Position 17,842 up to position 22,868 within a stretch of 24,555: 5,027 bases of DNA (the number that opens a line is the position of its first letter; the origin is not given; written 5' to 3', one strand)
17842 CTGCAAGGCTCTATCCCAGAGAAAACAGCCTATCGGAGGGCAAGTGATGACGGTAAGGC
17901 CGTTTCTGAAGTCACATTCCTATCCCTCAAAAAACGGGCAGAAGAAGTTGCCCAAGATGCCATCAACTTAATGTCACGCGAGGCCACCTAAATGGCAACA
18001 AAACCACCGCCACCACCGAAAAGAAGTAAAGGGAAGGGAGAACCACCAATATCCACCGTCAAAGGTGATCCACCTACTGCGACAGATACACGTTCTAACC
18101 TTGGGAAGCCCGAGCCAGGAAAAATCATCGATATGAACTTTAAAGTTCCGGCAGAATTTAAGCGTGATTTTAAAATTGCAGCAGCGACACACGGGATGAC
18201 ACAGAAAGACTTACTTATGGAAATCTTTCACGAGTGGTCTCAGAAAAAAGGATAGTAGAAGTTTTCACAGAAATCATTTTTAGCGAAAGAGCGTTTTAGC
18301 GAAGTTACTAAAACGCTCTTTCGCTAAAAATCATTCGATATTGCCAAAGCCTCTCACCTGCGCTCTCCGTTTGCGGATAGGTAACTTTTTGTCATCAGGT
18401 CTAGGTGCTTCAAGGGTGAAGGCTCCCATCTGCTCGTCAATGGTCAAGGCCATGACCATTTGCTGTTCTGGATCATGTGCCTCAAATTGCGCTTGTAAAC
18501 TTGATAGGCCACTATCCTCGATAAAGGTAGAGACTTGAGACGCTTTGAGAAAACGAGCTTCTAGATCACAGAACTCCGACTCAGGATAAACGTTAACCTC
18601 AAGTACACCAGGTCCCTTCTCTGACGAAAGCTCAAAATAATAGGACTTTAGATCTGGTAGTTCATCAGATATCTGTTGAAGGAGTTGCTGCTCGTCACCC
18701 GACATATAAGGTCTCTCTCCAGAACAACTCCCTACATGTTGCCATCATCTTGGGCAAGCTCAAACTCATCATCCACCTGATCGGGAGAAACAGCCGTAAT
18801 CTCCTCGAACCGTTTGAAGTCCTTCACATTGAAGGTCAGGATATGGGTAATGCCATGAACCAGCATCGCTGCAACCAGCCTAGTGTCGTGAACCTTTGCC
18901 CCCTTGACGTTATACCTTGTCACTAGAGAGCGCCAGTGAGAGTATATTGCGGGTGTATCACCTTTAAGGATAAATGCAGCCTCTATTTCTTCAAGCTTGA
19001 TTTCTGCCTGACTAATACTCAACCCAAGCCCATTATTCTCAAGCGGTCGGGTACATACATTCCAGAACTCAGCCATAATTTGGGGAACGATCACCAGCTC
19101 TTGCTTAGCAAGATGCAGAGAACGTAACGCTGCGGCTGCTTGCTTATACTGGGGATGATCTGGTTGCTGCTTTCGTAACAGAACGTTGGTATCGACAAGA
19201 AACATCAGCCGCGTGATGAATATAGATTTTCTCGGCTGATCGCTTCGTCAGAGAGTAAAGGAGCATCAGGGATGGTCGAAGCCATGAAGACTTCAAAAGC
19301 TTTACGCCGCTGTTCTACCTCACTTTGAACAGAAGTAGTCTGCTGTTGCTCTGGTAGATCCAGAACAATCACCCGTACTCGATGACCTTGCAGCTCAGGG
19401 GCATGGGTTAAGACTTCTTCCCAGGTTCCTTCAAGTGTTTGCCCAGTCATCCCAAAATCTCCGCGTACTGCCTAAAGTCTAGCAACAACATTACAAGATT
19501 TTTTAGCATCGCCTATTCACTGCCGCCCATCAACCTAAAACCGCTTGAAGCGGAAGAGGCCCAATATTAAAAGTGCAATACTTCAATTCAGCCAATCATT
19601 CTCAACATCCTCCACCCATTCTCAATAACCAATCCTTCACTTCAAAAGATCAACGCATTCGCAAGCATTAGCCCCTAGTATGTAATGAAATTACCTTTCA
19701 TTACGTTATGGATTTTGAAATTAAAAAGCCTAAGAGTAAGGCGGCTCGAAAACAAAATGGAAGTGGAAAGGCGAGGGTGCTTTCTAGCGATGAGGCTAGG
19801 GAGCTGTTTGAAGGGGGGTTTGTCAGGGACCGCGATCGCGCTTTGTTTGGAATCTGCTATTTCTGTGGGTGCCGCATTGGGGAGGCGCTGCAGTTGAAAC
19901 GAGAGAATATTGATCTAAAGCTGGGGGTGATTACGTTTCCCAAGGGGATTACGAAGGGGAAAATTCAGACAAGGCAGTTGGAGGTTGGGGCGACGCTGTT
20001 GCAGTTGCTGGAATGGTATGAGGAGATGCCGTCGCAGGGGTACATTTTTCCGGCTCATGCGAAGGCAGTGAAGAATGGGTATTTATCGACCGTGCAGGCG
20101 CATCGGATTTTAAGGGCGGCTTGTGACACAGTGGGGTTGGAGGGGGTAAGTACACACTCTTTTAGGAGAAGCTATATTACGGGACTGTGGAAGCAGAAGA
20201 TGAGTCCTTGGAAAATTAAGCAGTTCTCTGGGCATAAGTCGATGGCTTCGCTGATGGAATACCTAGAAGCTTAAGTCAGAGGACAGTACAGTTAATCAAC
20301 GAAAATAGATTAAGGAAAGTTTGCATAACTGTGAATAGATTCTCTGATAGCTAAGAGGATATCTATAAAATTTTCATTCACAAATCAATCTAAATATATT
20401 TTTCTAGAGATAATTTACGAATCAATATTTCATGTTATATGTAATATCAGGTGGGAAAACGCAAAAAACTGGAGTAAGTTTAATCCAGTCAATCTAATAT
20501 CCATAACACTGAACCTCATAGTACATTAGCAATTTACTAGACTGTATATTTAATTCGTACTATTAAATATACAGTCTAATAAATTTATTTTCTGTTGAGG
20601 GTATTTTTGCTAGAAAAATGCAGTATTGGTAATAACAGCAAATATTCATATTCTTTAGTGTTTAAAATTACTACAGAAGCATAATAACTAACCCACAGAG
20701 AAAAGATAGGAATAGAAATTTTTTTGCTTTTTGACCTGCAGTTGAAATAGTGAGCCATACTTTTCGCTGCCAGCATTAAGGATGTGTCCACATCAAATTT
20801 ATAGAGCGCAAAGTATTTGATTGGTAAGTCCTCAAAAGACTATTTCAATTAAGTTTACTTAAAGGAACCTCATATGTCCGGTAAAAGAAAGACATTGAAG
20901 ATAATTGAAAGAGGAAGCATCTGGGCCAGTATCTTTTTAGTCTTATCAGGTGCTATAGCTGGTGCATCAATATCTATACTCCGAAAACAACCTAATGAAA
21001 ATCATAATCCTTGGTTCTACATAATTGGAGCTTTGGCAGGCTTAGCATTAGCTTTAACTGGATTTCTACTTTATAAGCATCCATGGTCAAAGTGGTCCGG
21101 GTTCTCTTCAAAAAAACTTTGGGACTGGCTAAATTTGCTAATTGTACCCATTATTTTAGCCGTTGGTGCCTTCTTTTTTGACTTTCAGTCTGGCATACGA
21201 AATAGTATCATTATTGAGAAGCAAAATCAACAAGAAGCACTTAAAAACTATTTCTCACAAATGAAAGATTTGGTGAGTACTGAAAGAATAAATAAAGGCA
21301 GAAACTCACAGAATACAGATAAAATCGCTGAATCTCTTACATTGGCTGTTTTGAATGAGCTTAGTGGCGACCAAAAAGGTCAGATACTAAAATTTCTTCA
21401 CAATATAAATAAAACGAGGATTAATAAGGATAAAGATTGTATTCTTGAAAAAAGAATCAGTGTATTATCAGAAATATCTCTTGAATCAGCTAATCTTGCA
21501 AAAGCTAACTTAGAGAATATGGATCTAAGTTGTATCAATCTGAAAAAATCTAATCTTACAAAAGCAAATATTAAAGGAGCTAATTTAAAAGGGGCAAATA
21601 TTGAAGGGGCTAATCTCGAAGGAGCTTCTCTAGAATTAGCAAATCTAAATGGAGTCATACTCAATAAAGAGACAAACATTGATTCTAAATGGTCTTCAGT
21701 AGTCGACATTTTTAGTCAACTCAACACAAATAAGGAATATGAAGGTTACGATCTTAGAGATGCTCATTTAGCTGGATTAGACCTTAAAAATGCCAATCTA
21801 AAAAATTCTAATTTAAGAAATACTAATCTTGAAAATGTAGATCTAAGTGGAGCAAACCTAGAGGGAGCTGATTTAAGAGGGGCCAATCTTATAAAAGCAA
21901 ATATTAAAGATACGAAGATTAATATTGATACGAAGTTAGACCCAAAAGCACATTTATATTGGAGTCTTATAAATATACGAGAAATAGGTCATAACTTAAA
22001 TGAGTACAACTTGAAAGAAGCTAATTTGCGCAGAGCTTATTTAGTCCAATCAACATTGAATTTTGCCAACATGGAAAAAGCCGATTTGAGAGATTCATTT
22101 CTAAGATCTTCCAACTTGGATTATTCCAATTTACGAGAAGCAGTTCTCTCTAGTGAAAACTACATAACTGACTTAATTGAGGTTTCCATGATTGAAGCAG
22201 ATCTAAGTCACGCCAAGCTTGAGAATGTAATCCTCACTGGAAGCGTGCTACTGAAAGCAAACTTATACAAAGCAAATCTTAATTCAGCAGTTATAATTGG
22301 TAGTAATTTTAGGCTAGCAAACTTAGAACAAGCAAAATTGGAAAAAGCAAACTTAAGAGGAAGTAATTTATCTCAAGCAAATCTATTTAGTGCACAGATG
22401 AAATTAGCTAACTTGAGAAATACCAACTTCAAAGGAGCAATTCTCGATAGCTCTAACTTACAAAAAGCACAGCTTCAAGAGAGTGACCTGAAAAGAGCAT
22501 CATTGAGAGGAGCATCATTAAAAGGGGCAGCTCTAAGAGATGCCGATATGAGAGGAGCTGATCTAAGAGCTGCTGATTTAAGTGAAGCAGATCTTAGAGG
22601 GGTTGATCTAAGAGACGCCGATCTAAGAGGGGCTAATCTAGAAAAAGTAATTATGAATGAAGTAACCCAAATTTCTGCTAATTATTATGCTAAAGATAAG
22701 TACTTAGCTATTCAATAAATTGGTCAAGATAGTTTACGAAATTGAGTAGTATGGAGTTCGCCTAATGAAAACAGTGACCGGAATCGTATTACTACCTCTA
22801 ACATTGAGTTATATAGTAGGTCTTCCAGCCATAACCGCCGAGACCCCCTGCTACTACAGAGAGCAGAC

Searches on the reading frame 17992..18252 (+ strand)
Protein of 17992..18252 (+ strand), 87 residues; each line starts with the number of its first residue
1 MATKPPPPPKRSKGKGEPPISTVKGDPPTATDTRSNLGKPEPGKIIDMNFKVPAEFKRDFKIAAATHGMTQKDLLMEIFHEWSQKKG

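Call 98: search_protein_families(library=pfam, proteins=[window:17992-18252:+], max_evalue=0.01)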
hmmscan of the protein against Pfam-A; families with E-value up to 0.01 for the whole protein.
window:17992-18252:+ (87 aa): 1 family
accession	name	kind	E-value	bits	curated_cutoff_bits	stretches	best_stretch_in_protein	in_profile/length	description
PF23807.1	RHH_10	-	5.3e-05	23.9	27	1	29-78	7-56/84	Ribbon-helix-helix protein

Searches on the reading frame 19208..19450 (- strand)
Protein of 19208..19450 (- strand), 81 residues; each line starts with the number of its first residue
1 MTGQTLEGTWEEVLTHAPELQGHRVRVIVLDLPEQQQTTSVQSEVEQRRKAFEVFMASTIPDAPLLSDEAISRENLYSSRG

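Call 98: search_protein_families(library=pfam, proteins=[window:19208-19450:-], max_evalue=0.01)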
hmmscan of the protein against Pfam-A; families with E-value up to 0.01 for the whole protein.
window:19208-19450:- (81 aa): 1 family
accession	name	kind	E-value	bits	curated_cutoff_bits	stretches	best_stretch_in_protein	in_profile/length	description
PF00787.29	PX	-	0.0014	19.6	21.6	1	19-69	24-75/84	PX domain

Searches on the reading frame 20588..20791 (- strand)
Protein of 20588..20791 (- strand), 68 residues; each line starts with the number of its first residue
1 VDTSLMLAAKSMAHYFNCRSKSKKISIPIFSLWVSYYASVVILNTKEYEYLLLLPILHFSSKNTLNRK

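Call 98: search_protein_families(library=pfam, proteins=[window:20588-20791:-], max_evalue=0.01)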
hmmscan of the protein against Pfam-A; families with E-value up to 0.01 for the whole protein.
window:20588-20791:- (68 aa): 1 family
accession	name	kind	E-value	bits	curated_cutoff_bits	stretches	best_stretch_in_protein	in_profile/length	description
PF07877.16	DUF1661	-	0.0088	16.1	25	0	16-26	6-16/31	Protein of unknown function (DUF1661)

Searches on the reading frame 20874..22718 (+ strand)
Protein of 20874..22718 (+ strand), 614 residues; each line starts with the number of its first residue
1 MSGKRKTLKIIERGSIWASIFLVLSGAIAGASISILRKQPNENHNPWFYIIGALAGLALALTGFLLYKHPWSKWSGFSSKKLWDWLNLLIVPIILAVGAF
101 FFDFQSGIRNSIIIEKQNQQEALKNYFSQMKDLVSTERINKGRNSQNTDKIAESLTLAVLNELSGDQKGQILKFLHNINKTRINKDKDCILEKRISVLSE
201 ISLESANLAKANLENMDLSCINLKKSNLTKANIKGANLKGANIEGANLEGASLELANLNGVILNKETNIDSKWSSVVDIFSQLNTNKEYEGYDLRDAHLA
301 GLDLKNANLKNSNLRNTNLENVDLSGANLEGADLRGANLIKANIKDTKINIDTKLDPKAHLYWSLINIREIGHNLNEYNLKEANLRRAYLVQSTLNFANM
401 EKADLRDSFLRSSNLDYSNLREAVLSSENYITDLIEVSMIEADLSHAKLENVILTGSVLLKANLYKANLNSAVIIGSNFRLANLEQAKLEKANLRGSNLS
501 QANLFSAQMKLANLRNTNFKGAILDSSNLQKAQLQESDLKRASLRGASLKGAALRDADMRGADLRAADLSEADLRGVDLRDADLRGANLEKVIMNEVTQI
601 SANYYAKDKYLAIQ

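Call 21: search_protein_families(library=pfam, proteins=[window:20874-22718:+], max_evalue=0.001)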
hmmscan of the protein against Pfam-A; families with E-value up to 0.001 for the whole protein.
window:20874-22718:+ (614 aa): 4 families
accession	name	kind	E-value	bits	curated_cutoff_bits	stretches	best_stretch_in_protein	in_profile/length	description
PF00805.28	Pentapeptide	-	2.2e-75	248.1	20.2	10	557-595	1-39/40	Pentapeptide repeats (8 copies)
PF13599.13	Pentapeptide_4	-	5.1e-42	142.3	38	5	513-589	2-78/78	Pentapeptide repeat region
PF13576.12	Pentapeptide_3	-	6.4e-23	81.1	27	1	295-337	2-47/48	Pentapeptide repeats (9 copies)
PF25296.1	Decapeptide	-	2.4e-07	31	45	0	530-583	18-71/74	Decapeptide repeat region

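Call 102: find_encoding_contigs(protein=window:20874-22715:+, flank=6000, max_places=5)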
Protein window:20874-22715:+ (614 aa): no gene with exactly this product is on record in the collection.
